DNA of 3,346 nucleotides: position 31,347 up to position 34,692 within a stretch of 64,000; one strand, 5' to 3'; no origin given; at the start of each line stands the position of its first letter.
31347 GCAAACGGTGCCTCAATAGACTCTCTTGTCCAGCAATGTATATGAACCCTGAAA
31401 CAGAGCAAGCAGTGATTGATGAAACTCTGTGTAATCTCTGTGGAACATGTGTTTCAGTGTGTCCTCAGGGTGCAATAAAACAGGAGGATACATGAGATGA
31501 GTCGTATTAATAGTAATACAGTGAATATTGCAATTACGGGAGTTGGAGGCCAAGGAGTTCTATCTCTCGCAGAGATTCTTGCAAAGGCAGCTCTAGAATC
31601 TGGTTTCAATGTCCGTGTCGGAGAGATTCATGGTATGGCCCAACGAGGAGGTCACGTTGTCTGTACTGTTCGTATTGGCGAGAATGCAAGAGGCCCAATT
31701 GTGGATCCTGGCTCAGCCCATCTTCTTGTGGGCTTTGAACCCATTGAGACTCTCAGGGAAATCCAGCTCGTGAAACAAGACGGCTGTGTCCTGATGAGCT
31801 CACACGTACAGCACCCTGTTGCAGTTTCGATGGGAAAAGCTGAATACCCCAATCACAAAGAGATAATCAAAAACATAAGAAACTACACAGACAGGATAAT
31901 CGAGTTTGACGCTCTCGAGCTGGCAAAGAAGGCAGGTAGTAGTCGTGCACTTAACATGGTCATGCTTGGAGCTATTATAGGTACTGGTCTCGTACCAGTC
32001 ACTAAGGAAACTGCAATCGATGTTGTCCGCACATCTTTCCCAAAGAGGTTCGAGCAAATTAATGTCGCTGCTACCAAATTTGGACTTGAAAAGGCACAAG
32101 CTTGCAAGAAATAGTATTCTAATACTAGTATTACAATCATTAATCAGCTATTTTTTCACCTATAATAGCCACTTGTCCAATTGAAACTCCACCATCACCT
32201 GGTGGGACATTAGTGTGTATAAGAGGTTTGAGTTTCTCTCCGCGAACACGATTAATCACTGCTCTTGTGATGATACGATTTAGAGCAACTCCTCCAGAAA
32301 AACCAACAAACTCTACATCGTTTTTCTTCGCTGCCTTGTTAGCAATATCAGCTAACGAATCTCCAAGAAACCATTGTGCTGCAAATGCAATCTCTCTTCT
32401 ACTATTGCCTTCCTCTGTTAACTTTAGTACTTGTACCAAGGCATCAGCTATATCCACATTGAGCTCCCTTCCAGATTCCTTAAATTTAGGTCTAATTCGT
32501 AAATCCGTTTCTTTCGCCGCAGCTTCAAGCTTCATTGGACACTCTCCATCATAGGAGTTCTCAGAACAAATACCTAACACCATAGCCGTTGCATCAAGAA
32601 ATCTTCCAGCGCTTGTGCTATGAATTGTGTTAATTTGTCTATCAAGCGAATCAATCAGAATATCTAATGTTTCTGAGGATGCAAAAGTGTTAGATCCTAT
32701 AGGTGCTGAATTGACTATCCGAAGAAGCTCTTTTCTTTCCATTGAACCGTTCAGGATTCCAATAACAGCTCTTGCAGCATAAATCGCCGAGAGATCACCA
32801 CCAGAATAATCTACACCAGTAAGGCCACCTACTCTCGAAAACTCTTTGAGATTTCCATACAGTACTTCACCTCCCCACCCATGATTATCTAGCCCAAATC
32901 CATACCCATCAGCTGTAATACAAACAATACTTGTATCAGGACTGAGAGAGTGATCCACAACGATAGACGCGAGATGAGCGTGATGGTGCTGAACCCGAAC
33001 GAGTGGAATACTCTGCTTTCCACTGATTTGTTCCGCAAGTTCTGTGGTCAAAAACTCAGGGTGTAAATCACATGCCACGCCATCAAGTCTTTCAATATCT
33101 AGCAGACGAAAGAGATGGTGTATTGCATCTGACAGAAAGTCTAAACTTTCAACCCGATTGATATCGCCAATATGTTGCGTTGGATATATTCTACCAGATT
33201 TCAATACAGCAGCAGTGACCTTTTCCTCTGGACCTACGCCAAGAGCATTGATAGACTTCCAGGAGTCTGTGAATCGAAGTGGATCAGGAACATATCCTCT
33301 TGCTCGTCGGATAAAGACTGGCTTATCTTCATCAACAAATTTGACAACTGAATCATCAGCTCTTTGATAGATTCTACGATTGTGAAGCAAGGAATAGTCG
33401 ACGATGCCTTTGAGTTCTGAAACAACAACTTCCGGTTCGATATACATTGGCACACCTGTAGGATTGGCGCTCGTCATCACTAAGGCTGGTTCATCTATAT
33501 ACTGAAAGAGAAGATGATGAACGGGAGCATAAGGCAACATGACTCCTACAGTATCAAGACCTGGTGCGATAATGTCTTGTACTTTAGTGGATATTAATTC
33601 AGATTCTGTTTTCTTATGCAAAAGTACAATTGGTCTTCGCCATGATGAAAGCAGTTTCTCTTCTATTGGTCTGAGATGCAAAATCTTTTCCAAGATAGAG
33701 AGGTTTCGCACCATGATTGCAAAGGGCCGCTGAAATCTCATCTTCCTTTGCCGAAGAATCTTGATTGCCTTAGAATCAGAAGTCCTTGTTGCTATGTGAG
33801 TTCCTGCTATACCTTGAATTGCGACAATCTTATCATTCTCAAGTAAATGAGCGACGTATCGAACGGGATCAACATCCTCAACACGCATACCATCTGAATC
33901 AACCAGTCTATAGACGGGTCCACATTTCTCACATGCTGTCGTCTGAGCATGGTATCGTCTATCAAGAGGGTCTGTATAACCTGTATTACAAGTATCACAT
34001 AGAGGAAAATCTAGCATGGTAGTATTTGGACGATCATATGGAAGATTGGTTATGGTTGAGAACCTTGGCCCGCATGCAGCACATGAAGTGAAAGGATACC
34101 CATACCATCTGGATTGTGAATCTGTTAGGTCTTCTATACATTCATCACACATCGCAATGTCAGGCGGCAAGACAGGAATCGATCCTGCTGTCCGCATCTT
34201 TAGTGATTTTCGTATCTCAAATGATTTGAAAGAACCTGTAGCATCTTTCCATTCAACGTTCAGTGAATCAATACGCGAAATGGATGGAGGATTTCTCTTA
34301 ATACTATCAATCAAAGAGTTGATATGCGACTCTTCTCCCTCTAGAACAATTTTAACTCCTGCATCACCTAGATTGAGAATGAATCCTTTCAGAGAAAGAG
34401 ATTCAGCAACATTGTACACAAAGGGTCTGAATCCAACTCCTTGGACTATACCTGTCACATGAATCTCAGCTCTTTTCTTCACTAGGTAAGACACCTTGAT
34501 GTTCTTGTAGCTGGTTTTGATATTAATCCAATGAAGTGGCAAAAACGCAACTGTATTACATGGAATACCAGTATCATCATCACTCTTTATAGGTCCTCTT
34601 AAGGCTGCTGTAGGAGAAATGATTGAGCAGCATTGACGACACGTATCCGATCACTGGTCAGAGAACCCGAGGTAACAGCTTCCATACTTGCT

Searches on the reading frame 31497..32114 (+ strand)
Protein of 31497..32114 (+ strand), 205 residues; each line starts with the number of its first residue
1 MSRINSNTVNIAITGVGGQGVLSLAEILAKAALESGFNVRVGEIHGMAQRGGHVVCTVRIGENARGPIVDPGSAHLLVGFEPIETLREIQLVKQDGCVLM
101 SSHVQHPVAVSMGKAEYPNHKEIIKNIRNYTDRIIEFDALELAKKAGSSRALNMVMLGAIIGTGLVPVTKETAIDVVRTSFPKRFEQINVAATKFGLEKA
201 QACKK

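Call 8: search_protein_families(library=pfam, proteins=[window:31497-32114:+])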
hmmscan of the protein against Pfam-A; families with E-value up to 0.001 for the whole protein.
window:31497-32114:+ (205 aa): 1 family
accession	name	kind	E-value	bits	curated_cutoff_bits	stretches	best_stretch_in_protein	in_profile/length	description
PF01558.24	POR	-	2.2e-37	129.3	27.4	1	17-197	1-172/173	Pyruvate ferredoxin/flavodoxin oxidoreductase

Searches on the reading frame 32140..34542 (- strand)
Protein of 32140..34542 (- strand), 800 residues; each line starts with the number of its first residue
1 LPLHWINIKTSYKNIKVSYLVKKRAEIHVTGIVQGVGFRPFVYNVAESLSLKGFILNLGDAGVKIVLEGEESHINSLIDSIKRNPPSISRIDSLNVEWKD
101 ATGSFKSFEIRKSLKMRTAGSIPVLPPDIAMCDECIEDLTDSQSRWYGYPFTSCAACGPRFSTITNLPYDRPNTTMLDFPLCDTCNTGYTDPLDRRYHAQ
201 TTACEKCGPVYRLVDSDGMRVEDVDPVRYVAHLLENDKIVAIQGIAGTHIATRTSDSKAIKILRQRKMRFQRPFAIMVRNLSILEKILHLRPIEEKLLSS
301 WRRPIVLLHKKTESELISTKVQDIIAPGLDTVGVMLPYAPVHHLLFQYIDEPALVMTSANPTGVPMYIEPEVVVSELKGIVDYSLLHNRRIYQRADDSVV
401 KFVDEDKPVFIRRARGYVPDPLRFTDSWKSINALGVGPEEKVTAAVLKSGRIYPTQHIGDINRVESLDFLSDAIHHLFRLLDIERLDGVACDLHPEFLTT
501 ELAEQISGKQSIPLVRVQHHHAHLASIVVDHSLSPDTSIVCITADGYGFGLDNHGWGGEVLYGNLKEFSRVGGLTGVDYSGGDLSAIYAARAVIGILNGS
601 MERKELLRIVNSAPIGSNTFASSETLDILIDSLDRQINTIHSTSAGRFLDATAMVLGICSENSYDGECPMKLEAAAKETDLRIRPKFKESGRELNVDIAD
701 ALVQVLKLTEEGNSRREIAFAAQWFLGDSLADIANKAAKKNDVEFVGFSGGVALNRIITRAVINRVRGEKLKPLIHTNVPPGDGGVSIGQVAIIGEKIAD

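Call 8: search_protein_families(library=pfam, proteins=[window:32140-34542:-])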
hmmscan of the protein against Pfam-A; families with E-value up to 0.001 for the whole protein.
window:32140-34542:- (800 aa): 6 families
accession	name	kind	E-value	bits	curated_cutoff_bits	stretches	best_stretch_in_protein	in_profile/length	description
PF22521.2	HypF_C_2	-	3.7e-57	194.3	27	1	542-790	2-241/241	Carbamoyltransferase, Kae1-like Domain, second subdomain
PF01300.24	Sua5_yciO_yrdC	-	1.9e-37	128.9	25.1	1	233-413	2-177/178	Telomere recombination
PF07503.17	zf-HYPF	-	4.3e-27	94.1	23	2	131-163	1-33/34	HypF finger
PF17788.7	HypF_C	-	3e-25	89.2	23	1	432-530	5-99/99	HypF Kae1-like domain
PF00708.24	Acylphosphatase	-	2.8e-23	82.4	22.5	1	26-110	2-85/85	Acylphosphatase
PF00814.31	TsaD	-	0.0007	19.8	24.8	0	643-762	135-237/264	tRNA N6-adenosine threonylcarbamoyltransferase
